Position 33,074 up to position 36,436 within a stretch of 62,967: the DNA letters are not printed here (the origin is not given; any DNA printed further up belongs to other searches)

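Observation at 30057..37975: FdhA-like / NuoE / NuoF-GltD trio directly upstream of metV-metF: candidate uncharacterised NAD(P)H/ferredoxin-linked electron-input module for methylene-THF reductase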

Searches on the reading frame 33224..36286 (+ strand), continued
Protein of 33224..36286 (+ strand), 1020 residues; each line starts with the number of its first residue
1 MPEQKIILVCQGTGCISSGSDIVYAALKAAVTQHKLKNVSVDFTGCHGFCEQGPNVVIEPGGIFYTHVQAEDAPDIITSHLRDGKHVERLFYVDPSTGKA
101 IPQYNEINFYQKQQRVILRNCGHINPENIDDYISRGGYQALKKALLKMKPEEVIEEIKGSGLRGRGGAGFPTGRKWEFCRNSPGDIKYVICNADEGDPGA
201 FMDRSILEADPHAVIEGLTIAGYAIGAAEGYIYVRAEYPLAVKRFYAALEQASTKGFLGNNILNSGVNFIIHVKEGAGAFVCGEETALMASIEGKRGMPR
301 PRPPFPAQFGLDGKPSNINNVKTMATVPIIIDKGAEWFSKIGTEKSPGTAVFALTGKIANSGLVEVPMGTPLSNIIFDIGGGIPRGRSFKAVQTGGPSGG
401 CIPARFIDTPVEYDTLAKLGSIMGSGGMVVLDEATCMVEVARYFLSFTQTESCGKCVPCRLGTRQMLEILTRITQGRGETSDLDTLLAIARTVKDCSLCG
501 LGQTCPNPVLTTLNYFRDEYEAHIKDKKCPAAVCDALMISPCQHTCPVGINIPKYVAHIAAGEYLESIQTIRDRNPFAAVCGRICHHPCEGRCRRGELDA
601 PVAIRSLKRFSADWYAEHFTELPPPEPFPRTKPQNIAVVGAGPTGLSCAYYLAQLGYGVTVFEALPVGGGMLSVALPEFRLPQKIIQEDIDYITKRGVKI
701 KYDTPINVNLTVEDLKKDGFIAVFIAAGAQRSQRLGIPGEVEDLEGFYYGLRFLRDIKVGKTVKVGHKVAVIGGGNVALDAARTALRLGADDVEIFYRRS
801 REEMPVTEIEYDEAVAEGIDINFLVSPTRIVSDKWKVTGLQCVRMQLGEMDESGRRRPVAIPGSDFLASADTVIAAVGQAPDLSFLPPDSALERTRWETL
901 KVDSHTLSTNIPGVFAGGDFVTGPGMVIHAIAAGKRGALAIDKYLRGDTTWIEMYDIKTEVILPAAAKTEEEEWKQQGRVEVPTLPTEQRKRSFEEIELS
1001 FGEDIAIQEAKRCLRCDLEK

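Call 35: search_protein_families(library=pfam, proteins=[L046:176-946:+, L046:1021-4071:+, L046:6285-7688:+, L046:7756-8547:+, L046:8583-9362:+, L046:15797-16762:+, L046:16874-17596:+, L046:4529-5203:+], max_evalue=0.00001)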
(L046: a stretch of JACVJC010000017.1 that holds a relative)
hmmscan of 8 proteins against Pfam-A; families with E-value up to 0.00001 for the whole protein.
L046:176-946:+ (256 aa): 1 family
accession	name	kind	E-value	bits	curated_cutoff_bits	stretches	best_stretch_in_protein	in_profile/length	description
PF03599.22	CdhD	-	2.4e-69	234.4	24.8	1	1-250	135-386/387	CO dehydrogenase/acetyl-CoA synthase delta subunit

L046:1021-4071:+ (1016 aa): 20 families
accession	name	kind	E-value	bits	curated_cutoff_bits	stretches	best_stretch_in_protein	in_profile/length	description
PF07992.20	Pyr_redox_2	-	9.1e-25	88.1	26.1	2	298-422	178-288/291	Pyridine nucleotide-disulphide oxidoreductase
PF00037.32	Fer4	-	1.3e-19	69.6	21.1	1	112-132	2-22/24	4Fe-4S binding domain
PF12831.13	FAD_oxidored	-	3.3e-16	60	27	2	18-55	2-39/416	FAD dependent oxidoreductase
PF13450.12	NAD_binding_8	-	5.7e-16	59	21.9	1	600-636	1-37/68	NAD(P)-binding Rossmann-like domain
PF01266.30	DAO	-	7.5e-14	52.5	27.9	1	599-632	3-37/353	FAD dependent oxidoreductase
PF00890.30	FAD_binding_2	-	7.5e-13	48.9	20.4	1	598-634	2-38/414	FAD binding domain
PF13237.11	Fer4_10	-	1.9e-12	47.3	25.5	1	945-989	6-53/53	4Fe-4S dicluster domain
PF12797.12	Fer4_2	-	8.1e-11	41.6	24.5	1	111-130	3-22/22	4Fe-4S binding domain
PF12838.12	Fer4_7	-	8.9e-11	42.5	27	0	947-992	1-52/52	4Fe-4S dicluster domain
PF13187.11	Fer4_9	-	1.6e-10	41.3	27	0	947-993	1-52/52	4Fe-4S dicluster domain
PF13484.11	Fer4_16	-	2.1e-09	38.5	30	0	977-996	1-20/66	4Fe-4S double cluster binding domain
PF01134.28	GIDA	-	6.7e-09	35.7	22.1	0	18-54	2-29/391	Glucose inhibited division protein A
PF12837.12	Fer4_6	-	2.7e-08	33.8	25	0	113-132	4-23/24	4Fe-4S binding domain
PF03486.20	HI0933_like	-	3e-08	33.9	50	0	598-635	3-37/244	HI0933-like protein Rossmann domain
PF01593.30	Amino_oxidase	-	6.3e-08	32.8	19.8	0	605-637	1-33/443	Flavin containing amine oxidoreductase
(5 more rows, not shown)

L046:6285-7688:+ (467 aa): 4 families
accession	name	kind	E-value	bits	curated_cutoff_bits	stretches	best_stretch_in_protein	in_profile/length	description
PF02754.22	CCG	-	2.9e-21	75.8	20.6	2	325-415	1-85/85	Cysteine-rich domain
PF13534.11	Fer4_17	-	1.5e-11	45.1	22.2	1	24-83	2-61/61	4Fe-4S dicluster domain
PF13183.11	Fer4_8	-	2.5e-11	44.4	27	1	24-82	5-68/68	4Fe-4S dicluster domain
PF13187.11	Fer4_9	-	3e-07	30.8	27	1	24-81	2-50/52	4Fe-4S dicluster domain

L046:7756-8547:+ (263 aa): 4 families
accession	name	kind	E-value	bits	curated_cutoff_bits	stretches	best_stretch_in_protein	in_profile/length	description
PF01656.29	CbiA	-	2.2e-21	76.6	25.4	1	3-235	2-124/125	CobQ/CobB/MinD/ParA nucleotide binding domain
PF13614.12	AAA_31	-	1.4e-12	48.3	27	1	6-59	7-62/177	AAA domain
PF02374.21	ArsA_ATPase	-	9.7e-12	45.1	24.3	1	3-54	4-55/305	Anion-transporting ATPase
PF00142.24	Fer4_NifH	-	7.4e-07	29.4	25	0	1-66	1-65/271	4Fe-4S iron sulfur cluster binding proteins, NifH/frxC family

L046:8583-9362:+ (259 aa): 2 families
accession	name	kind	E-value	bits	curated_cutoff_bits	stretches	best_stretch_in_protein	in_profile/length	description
PF00809.28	Pterin_bind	-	4.9e-24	85.8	25.5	1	15-214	11-227/244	Pterin binding enzyme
PF03599.22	CdhD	-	1e-07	31.5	24.8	1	18-182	47-197/387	CO dehydrogenase/acetyl-CoA synthase delta subunit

L046:15797-16762:+ (321 aa): 1 family
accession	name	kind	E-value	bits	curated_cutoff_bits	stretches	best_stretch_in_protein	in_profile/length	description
PF03576.19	Peptidase_S58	-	3.6e-39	135.5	23.9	1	6-303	2-277/307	Peptidase family S58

L046:16874-17596:+ (240 aa): 1 family
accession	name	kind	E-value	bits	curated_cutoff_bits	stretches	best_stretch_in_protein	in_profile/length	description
PF12822.12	ECF_trnsprt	-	5.4e-25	88.8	30.7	2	6-118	1-111/169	ECF transporter, substrate-specific component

L046:4529-5203:+ (224 aa): 1 family
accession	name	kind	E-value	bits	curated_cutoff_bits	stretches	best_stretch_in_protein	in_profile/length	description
PF12225.13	DUF5981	-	1.3e-37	127.8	23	1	111-205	1-95/95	Methylene-tetrahydrofolate reductase C terminal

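Call 41: find_encoding_contigs(protein=P0001, flank=10000, max_places=3)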
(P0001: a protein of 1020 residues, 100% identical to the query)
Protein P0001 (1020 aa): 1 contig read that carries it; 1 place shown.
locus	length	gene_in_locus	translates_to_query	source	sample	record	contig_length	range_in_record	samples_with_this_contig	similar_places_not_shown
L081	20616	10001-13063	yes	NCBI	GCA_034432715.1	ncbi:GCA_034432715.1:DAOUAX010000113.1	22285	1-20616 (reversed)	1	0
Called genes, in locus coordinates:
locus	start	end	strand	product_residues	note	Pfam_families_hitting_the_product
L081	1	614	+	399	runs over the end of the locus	PF01590:GAF, PF13185:GAF_2, PF13492:GAF_3, PF07730:HisKA_3, PF02518:HATPase_c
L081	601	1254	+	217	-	PF00072:Response_reg, PF00196:GerE, PF08281:Sigma70_r4_2 (weak)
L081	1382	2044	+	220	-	PF00144:Beta-lactamase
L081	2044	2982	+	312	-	PF00144:Beta-lactamase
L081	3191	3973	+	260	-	PF00072:Response_reg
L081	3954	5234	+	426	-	PF01590:GAF, PF13185:GAF_2, PF13492:GAF_3, PF00512:HisKA, PF02518:HATPase_c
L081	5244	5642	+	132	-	PF00072:Response_reg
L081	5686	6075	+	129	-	PF00072:Response_reg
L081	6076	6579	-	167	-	PF00027:cNMP_binding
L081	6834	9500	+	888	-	PF13510:Fer2_4, PF10588:NADH-G_4Fe-4S_3, PF22117:Fer4_Nqo3, PF00037:Fer4 (weak), PF04879:Molybdop_Fe4S4, PF00384:Molybdopterin, PF01568:Molydop_binding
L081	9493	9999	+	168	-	PF01257:2Fe-2S_thioredx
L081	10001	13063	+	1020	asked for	PF01257:2Fe-2S_thioredx (weak), PF01512:Complex1_51K, PF10589:NADH_4Fe-4S, PF14691:Fer4_20, PF01266:DAO (weak), PF07992:Pyr_redox_2, PF13450:NAD_binding_8, PF13738:Pyr_redox_3, +3 more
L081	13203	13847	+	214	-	PF12225:DUF5981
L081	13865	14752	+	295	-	PF02219:MTHFR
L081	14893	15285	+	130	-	PF08327:AHSA1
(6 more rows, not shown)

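Call 51: search_protein_families(library=pfam, proteins=[L053:7049-8794:+, L053:8791-9333:+, L053:9345-10769:+, L051:7312-7881:+, L051:8000-9721:+, L051:9824-10369:+, L056:3200-5017:+, L056:16070-17434:-, L056:17574-19316:-, L053:2215-3402:-], max_evalue=0.00001)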
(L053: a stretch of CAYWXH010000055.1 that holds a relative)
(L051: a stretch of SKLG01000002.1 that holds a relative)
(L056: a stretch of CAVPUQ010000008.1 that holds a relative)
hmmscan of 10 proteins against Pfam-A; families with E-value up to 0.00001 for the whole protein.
L053:7049-8794:+ (581 aa): 9 families
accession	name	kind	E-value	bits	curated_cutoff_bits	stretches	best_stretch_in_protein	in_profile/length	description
PF13510.11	Fer2_4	-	7.6e-20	71.2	22.8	1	6-81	3-81/82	2Fe-2S iron-sulfur cluster binding domain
PF00384.28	Molybdopterin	-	3e-13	50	24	0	499-567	264-337/353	Molybdopterin oxidoreductase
PF00037.32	Fer4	-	1.7e-09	37.5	21.1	1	196-214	5-23/24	4Fe-4S binding domain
PF00111.32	Fer2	-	1.7e-08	34.7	21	1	12-59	6-50/77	2Fe-2S iron-sulfur cluster binding domain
PF12837.12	Fer4_6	-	7.2e-08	32.5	25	0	195-214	5-24/24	4Fe-4S binding domain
PF22117.2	Fer4_Nqo3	-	1.7e-07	31.8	27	1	152-214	7-66/67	NADH-quinone oxidoreductase subunit 3, ferredoxin-like domain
PF13237.11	Fer4_10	-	9.7e-07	29.1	25.5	1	149-210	2-53/53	4Fe-4S dicluster domain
PF10588.14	NADH-G_4Fe-4S_3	-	2.5e-06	27.4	27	1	88-130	1-38/40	NADH-ubiquinone oxidoreductase-G iron-sulfur binding region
PF13187.11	Fer4_9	-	5.6e-06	26.7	27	1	155-214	1-52/52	4Fe-4S dicluster domain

L053:8791-9333:+ (180 aa): 1 family
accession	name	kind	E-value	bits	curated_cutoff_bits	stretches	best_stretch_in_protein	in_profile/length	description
PF01058.29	Oxidored_q6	-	5.1e-29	101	27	1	15-161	1-125/128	NADH ubiquinone oxidoreductase, 20 Kd subunit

L053:9345-10769:+ (474 aa): 1 family
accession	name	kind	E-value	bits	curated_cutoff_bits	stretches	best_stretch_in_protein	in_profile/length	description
PF00374.24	NiFeSe_Hases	-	7.3e-36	124.6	25.8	2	39-117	1-79/508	Nickel-dependent hydrogenase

L051:7312-7881:+ (189 aa): 0 families

L051:8000-9721:+ (573 aa): 9 families
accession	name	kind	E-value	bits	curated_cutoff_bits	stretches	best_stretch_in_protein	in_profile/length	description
PF13510.11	Fer2_4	-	1.1e-22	80.3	22.8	1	14-88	4-81/82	2Fe-2S iron-sulfur cluster binding domain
PF04879.21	Molybdop_Fe4S4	-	4.4e-13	49.4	22.7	1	231-279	2-50/55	Molybdopterin oxidoreductase Fe4S4 domain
PF00384.28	Molybdopterin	-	1.1e-12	48.2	24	1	481-555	256-334/353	Molybdopterin oxidoreductase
PF10588.14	NADH-G_4Fe-4S_3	-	1.1e-12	47.6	27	1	95-132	1-38/40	NADH-ubiquinone oxidoreductase-G iron-sulfur binding region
PF12838.12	Fer4_7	-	6e-09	36.7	27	1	157-215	1-52/52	4Fe-4S dicluster domain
PF22117.2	Fer4_Nqo3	-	8.8e-09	35.9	27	1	153-216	6-66/67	NADH-quinone oxidoreductase subunit 3, ferredoxin-like domain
PF00111.32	Fer2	-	3.2e-08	33.8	21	1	17-73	2-55/77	2Fe-2S iron-sulfur cluster binding domain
PF00037.32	Fer4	-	1.6e-06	28.1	21.1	1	199-216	6-23/24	4Fe-4S binding domain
PF13187.11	Fer4_9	-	6.2e-06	26.6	27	0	157-215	1-51/52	4Fe-4S dicluster domain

L051:9824-10369:+ (181 aa): 1 family
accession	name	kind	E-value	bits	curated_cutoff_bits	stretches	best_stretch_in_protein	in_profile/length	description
PF01058.29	Oxidored_q6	-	2e-28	99.1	27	1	14-164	1-127/128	NADH ubiquinone oxidoreductase, 20 Kd subunit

L056:3200-5017:+ (605 aa): 1 family
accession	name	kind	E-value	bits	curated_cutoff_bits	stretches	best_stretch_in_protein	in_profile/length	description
PF02597.26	ThiS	-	3.4e-11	44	22.5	1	87-169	1-76/76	ThiS family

L056:16070-17434:- (454 aa): 1 family
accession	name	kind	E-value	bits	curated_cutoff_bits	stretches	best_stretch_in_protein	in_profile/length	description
PF04185.19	Phosphoesterase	-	4.5e-66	223.9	23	1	69-410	1-355/356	Phosphoesterase family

L056:17574-19316:- (580 aa): 0 families

L053:2215-3402:- (395 aa): 2 families
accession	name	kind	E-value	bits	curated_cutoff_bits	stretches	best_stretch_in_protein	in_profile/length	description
PF13416.11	SBP_bac_8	-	5.5e-24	85.9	27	1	45-332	2-269/279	Bacterial extracellular solute-binding protein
PF01547.30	SBP_bac_1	-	4.8e-22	79.8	26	1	41-312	9-306/307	Bacterial extracellular solute-binding protein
